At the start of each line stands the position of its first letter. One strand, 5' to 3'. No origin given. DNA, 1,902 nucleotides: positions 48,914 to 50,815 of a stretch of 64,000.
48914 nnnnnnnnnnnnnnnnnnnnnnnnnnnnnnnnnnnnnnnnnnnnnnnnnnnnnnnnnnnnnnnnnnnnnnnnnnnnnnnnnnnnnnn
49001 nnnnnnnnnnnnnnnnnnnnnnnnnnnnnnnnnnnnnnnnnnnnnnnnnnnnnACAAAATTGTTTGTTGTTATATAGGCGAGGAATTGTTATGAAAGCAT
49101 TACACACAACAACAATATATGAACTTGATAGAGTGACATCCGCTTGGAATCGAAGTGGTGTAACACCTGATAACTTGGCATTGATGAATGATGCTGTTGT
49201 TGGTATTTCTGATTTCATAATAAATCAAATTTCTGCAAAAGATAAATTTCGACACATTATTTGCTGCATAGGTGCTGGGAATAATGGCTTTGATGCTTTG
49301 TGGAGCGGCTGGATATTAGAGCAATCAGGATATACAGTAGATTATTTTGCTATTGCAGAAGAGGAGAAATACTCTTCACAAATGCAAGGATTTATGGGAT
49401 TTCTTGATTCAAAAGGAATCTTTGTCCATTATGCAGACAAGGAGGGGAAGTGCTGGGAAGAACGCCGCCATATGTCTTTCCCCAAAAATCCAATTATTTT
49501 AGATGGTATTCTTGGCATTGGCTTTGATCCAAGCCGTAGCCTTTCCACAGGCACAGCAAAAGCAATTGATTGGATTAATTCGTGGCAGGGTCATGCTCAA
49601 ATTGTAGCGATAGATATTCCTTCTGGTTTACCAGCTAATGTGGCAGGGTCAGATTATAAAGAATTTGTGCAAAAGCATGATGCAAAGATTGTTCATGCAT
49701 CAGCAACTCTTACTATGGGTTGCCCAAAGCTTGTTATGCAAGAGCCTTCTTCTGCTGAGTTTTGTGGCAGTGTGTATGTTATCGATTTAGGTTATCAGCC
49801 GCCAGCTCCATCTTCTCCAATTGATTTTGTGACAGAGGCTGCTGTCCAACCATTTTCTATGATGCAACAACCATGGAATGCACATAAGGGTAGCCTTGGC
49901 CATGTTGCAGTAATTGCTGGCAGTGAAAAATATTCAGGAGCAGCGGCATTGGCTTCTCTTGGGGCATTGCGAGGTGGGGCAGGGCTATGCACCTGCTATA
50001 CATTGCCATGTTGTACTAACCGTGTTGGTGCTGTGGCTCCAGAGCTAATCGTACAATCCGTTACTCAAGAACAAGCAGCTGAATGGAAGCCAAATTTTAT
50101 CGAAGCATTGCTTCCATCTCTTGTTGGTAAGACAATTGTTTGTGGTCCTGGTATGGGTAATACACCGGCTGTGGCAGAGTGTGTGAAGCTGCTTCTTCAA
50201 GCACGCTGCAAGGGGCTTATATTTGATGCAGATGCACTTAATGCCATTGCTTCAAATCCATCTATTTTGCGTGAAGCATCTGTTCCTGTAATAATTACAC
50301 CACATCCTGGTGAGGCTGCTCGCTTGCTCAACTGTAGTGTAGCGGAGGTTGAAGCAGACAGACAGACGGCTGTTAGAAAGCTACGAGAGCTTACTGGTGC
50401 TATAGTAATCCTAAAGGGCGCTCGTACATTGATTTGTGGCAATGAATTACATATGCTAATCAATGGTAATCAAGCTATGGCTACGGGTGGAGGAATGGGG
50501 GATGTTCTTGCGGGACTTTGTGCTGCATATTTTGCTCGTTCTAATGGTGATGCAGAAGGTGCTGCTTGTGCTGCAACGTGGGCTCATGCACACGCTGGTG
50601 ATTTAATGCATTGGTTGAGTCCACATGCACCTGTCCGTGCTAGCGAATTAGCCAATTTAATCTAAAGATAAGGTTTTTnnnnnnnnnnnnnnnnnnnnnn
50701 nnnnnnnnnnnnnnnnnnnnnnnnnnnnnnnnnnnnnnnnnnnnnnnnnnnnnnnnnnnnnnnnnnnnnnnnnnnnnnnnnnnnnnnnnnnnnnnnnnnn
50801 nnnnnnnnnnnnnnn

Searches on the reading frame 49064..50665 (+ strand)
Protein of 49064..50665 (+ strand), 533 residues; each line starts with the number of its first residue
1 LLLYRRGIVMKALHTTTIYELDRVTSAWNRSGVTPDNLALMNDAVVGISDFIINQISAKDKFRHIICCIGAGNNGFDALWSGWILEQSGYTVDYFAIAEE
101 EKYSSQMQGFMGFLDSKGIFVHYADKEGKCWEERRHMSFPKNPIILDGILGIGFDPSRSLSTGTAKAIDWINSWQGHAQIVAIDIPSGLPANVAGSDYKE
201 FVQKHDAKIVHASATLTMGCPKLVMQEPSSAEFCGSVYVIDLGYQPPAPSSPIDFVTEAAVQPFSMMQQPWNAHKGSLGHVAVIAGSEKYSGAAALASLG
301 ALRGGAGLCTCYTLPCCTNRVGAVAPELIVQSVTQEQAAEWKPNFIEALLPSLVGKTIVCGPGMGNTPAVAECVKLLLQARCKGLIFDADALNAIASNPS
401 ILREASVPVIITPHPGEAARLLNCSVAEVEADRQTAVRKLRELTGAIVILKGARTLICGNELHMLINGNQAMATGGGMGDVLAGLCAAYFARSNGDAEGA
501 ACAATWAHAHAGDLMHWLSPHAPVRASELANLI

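Call 46: search_protein_families(library=pfam, proteins=[window:49064-50665:+], max_evalue=0.0001)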
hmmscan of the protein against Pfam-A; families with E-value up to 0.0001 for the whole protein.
window:49064-50665:+ (533 aa): 2 families
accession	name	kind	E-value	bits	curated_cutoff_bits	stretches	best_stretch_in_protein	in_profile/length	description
PF01256.23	Carb_kinase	-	2e-47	162.1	27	1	281-515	1-223/242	NAD(P)H-hydrate dehydratase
PF03853.21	YjeF_N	-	1.7e-25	90.4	24.9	1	39-223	3-168/169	YjeF-related protein N-terminus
